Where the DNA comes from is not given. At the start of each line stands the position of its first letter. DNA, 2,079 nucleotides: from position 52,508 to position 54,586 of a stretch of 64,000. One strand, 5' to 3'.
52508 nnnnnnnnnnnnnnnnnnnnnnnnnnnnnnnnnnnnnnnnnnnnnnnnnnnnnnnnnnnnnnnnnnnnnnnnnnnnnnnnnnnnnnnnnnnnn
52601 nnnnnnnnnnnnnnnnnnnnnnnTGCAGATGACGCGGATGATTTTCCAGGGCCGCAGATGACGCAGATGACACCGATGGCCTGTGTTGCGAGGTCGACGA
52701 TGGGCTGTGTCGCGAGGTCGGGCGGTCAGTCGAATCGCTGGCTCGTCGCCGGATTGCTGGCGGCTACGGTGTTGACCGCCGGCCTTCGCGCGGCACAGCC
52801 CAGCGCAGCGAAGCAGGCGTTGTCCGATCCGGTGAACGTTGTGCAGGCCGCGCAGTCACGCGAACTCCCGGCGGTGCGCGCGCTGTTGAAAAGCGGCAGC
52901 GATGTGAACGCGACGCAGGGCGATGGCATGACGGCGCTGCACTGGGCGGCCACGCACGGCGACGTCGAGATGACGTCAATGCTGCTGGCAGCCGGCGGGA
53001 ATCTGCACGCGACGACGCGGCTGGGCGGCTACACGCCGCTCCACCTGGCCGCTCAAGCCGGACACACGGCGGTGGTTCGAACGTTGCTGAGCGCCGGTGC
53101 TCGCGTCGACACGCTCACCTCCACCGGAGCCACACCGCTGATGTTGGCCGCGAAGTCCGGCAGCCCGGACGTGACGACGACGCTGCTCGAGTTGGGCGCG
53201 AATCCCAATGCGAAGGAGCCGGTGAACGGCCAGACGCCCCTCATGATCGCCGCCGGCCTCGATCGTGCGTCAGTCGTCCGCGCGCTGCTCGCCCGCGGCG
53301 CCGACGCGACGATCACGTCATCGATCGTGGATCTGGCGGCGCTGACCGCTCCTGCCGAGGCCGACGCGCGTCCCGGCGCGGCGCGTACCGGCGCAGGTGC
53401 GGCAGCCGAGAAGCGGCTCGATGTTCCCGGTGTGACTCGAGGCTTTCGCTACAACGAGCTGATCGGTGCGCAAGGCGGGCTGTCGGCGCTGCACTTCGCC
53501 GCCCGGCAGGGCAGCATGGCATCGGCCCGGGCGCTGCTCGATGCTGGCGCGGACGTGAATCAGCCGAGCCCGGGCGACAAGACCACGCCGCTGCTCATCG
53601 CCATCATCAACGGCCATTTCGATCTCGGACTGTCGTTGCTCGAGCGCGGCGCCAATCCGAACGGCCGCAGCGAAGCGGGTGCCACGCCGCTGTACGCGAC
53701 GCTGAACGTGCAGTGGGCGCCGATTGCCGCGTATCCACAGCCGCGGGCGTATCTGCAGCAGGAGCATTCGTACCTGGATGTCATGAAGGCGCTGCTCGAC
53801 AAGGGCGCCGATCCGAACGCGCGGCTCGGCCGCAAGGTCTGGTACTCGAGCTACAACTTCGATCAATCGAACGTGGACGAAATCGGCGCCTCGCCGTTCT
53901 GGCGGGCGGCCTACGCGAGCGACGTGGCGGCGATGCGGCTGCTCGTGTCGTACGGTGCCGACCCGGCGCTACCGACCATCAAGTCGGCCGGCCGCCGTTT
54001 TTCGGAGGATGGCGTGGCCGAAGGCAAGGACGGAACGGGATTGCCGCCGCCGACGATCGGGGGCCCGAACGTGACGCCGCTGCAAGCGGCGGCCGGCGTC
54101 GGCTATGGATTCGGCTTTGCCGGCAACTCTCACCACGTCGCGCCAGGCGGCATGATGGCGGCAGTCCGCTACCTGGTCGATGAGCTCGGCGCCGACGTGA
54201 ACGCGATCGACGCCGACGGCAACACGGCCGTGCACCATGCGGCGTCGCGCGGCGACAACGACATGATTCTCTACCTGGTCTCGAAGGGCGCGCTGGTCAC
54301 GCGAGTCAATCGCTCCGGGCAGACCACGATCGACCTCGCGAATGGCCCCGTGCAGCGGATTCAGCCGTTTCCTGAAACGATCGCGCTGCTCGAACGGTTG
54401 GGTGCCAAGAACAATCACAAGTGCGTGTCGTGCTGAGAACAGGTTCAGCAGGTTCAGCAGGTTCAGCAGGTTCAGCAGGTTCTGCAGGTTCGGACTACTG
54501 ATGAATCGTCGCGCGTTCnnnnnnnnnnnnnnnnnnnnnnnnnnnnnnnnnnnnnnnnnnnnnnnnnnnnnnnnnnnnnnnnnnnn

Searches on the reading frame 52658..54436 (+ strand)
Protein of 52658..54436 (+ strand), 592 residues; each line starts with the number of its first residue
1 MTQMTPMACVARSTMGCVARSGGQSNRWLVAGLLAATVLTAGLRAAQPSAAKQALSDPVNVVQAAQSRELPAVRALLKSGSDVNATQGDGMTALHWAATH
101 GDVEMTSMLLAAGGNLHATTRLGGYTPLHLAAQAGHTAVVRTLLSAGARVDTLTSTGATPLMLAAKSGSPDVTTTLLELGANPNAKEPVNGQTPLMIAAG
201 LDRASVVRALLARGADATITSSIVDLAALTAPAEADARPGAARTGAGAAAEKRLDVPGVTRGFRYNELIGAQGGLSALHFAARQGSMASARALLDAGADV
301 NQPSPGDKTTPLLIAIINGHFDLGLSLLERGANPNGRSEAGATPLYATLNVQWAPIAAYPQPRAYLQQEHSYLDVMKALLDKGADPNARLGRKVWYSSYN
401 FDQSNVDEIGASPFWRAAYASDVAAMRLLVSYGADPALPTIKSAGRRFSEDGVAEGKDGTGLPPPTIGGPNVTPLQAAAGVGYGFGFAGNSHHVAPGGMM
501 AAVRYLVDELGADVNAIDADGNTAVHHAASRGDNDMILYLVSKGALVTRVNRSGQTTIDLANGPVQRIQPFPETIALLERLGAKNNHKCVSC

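Call 34: search_protein_families(library=ncbifam, proteins=[window:52658-54436:+])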
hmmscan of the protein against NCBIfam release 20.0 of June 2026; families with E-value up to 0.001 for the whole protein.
window:52658-54436:+ (592 aa): 10 families
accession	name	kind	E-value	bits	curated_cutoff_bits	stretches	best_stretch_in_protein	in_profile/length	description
NF041931.2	MzaA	equivalog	6.1e-31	108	800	3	128-187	6-65/726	MZA anti-phage system associated sigma-70 family RNA polymerase sigma factor MzaA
NF043029.1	T4SS_AnkY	equivalog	6.1e-28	97.6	600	4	501-562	472-532/543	Dot/Icm T4SS effector AnkY/LegA9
NF043023.1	T4SS_AnkH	equivalog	8.1e-26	90.8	600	2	124-216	32-123/467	Dot/Icm T4SS effector AnkH/LegA3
NF043028.1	T4SS_AnkX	equivalog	4.1e-21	74.9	1400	2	277-346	551-620/938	Dot/Icm T4SS effector AnkN/AnkX/LegA8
NF043022.1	T4SS_AnkG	equivalog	1.5e-19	70.1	500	1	64-186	303-432/455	Dot/Icm T4SS effector AnkG/AnkZ/LegA7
NF043019.1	T4SS_AnkC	equivalog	4.3e-12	45.6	450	1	79-180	116-224/459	Dot/Icm T4SS effector AnkC/LegA12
TIGR00870.1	trp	subfamily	7.3e-12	44.2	498.75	0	176-218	116-158/747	transient-receptor-potential calcium channel protein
NF043024.1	T4SS_AnkI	equivalog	9.7e-12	44.3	550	0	65-133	217-284/439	Dot/Icm T4SS effector AnkI/LegAS4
NF043021.1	T4SS_AnkF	equivalog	1.6e-08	33.3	1000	1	93-202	588-677/917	Dot/Icm T4SS effector AnkF/LegA14/Ceg31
NF043027.1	T4SS_AnkQ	equivalog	3.5e-07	29.2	700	0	80-117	354-391/496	Dot/Icm T4SS effector AnkQ/LegA10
